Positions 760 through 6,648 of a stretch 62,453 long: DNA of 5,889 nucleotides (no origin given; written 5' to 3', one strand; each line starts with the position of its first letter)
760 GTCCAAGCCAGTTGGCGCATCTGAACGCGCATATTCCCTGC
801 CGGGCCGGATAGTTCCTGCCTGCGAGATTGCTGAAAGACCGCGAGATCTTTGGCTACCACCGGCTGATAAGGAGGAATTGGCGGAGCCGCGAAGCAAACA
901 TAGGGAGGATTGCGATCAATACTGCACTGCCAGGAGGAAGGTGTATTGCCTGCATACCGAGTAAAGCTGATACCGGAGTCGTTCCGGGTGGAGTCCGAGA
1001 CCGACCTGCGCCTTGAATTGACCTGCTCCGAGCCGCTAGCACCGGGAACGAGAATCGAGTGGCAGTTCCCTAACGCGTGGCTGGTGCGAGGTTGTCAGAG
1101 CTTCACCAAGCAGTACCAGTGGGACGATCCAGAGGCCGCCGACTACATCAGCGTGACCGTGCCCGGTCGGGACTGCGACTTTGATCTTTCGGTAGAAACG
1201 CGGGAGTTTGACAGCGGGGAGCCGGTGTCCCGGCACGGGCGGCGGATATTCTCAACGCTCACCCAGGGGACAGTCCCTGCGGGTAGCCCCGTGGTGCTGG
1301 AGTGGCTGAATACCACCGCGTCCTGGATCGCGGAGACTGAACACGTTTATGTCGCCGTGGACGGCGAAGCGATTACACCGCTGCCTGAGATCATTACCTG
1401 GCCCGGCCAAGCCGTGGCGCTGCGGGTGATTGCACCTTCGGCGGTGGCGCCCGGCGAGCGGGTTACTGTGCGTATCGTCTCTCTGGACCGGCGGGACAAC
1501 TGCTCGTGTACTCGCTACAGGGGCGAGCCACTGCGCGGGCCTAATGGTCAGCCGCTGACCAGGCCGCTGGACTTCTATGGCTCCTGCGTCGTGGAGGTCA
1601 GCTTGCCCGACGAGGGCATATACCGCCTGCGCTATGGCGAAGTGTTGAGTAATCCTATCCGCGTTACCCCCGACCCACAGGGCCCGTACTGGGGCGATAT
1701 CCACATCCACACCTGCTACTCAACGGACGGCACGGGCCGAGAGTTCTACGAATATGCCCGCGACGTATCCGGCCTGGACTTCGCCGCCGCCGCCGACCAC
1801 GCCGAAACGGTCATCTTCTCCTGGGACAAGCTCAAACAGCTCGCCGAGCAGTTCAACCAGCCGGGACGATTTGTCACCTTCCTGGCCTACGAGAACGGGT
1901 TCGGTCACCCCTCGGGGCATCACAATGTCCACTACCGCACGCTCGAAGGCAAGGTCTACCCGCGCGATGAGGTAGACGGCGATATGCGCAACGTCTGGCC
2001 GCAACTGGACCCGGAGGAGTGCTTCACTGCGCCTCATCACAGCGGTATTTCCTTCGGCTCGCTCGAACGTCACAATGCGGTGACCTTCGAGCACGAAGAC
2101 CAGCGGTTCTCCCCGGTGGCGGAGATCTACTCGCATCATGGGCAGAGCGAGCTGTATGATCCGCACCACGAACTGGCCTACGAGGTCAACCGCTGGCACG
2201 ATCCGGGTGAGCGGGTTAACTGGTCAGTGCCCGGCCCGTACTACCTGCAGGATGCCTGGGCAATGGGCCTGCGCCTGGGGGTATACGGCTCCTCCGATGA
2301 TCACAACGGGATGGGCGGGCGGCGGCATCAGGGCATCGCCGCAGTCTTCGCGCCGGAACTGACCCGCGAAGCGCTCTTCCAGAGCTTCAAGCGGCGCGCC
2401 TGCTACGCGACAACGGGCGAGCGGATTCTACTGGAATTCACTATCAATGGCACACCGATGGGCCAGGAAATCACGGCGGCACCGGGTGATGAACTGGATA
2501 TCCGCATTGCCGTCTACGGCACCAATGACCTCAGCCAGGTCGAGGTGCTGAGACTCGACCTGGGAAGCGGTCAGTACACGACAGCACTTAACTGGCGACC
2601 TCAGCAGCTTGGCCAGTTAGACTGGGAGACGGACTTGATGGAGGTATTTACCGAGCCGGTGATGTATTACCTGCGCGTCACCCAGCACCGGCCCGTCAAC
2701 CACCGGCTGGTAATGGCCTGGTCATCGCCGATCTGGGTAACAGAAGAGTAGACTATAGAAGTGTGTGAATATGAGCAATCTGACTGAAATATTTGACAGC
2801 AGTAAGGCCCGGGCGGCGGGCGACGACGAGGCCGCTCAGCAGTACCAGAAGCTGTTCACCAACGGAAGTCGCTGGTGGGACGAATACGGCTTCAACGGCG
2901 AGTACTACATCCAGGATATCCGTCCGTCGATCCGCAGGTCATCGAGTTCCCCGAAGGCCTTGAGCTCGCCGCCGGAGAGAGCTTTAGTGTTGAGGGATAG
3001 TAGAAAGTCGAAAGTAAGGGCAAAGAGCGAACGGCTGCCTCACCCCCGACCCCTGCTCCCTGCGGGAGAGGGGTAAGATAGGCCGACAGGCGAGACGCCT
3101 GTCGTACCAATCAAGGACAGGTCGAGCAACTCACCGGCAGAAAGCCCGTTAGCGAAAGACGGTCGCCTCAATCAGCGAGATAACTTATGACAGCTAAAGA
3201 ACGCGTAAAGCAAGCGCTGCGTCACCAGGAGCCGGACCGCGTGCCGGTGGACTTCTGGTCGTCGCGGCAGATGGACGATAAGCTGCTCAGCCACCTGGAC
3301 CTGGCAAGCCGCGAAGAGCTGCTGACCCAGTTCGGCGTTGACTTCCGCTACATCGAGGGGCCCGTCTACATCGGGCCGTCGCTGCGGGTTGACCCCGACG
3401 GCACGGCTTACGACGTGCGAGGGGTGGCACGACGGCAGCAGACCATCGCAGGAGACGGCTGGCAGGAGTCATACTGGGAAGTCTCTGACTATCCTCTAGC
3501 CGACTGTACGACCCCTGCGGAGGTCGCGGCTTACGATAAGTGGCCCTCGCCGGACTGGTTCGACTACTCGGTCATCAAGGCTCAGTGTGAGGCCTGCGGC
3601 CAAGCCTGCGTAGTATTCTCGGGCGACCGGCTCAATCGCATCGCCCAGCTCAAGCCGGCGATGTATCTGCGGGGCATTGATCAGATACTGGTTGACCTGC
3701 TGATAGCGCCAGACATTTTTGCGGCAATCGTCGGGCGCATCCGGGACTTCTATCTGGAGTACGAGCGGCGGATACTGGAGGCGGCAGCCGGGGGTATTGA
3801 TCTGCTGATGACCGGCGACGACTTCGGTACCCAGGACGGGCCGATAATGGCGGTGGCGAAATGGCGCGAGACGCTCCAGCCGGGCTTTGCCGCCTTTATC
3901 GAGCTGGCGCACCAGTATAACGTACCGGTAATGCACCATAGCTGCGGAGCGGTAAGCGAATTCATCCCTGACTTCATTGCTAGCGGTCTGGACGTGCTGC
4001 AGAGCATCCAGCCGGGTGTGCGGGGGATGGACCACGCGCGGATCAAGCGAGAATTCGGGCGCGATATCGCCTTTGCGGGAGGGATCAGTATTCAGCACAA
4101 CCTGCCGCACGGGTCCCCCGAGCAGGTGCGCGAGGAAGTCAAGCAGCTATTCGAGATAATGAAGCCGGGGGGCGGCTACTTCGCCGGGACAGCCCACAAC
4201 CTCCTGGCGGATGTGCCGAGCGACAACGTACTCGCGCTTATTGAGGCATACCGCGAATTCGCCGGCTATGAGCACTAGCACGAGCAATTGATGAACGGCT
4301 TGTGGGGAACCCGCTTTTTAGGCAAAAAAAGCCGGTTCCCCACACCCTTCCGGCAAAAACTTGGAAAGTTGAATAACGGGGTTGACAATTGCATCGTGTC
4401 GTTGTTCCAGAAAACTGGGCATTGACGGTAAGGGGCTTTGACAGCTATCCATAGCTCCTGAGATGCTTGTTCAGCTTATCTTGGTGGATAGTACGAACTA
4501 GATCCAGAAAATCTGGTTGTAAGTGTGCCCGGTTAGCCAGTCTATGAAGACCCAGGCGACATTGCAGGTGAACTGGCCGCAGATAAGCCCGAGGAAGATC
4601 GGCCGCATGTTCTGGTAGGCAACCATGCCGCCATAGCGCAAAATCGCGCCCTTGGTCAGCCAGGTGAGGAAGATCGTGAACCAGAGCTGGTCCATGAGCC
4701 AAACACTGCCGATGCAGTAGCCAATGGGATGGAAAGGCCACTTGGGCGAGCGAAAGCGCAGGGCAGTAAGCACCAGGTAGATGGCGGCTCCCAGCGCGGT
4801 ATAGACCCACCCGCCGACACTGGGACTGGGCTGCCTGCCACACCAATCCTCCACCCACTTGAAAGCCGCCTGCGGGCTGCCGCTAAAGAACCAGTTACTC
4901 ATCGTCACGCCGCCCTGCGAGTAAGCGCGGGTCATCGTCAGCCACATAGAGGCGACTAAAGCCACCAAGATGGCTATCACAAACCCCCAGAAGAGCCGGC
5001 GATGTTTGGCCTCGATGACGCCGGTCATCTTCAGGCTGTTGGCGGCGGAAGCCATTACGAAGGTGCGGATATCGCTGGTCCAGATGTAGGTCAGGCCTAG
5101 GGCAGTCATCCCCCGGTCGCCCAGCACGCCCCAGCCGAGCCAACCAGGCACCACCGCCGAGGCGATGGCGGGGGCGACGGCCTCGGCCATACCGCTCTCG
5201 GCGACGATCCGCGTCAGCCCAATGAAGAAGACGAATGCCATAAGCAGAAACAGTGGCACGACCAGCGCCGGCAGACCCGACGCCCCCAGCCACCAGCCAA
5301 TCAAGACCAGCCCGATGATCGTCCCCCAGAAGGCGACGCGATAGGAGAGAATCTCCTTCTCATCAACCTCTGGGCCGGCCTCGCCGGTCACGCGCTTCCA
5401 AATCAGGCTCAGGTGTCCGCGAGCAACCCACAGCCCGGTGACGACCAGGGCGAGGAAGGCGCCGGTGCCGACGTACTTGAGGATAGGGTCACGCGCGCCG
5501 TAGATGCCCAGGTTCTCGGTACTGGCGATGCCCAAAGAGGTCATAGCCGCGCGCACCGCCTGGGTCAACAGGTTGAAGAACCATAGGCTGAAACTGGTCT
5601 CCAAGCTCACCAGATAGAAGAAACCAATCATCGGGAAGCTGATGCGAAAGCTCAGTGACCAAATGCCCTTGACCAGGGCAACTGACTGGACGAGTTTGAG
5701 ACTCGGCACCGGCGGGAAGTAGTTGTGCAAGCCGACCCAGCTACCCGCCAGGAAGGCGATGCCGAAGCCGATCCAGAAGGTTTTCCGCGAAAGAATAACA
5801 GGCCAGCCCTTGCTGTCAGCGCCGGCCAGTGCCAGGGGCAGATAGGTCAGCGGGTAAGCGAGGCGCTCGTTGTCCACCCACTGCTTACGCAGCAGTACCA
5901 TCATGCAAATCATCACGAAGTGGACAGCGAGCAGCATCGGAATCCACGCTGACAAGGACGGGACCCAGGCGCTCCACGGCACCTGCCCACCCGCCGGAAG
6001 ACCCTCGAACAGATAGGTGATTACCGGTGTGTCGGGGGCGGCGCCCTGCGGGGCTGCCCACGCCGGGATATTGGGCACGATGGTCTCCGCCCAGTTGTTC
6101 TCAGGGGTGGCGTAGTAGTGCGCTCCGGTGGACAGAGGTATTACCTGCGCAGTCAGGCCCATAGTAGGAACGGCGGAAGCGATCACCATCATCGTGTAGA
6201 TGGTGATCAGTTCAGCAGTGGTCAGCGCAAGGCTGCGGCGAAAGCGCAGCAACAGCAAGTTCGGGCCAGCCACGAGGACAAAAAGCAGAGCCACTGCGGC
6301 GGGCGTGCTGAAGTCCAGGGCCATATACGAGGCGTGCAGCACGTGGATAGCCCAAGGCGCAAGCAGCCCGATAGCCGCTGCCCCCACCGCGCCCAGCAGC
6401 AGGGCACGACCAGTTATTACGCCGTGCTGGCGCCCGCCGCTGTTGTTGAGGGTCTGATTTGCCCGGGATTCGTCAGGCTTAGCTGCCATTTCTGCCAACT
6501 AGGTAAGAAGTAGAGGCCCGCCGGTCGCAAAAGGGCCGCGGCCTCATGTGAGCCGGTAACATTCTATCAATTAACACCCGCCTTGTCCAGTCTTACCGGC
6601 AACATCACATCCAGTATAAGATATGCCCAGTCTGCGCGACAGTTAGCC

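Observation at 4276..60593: Five co-oriented copies of a ~226-bp, TA-flanked, TIR-bounded intergenic element (MITE-like family)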

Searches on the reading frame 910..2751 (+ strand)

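Call 28: search_protein_families(library=pfam, proteins=[window:910-2751:+])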
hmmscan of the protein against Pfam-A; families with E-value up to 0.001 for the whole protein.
window:910-2751:+ (613 aa): 1 family
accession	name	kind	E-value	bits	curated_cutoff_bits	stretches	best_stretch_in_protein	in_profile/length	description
PF12228.14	DUF3604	-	2.5e-16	59.7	20.4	2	474-510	378-414/591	Protein of unknown function (DUF3604)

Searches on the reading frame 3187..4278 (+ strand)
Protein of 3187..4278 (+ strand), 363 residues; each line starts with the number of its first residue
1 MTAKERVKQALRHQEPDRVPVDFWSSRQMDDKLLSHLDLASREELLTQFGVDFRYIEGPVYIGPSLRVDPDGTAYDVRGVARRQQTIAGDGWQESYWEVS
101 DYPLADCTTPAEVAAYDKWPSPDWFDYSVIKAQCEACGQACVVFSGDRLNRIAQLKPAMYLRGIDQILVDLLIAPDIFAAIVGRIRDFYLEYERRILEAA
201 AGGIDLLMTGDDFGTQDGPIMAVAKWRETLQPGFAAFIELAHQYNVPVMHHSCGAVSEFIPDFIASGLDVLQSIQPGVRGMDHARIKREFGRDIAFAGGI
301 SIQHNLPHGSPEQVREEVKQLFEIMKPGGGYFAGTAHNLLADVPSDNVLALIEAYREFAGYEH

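Call 17: search_protein_families(library=pfam, proteins=[window:3187-4278:+])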
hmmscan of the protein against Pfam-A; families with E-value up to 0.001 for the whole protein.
window:3187-4278:+ (363 aa): 1 family
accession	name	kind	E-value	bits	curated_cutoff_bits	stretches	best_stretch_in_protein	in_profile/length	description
PF01208.23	URO-D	-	3.7e-19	69.4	23.9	1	158-357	150-345/346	Uroporphyrinogen decarboxylase (URO-D)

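Call 73: find_encoding_contigs(protein=window:3187-4278:+, flank=1500, max_places=5)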
Protein window:3187-4278:+ (363 aa): no gene with exactly this product is on record in the collection.

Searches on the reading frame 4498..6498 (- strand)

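Call 17: search_protein_families(library=pfam, proteins=[window:4498-6498:-])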
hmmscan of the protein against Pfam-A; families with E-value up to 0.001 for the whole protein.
window:4498-6498:- (666 aa): 2 families
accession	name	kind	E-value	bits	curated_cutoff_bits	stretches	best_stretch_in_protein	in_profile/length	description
PF20581.3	DUF6785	-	1.4e-113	380.5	25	1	30-529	2-498/498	Family of unknown function (DUF6785)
PF20580.3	DUF6784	-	2.4e-28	98.7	26.4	1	564-661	1-99/101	Domain of unknown function (DUF6784)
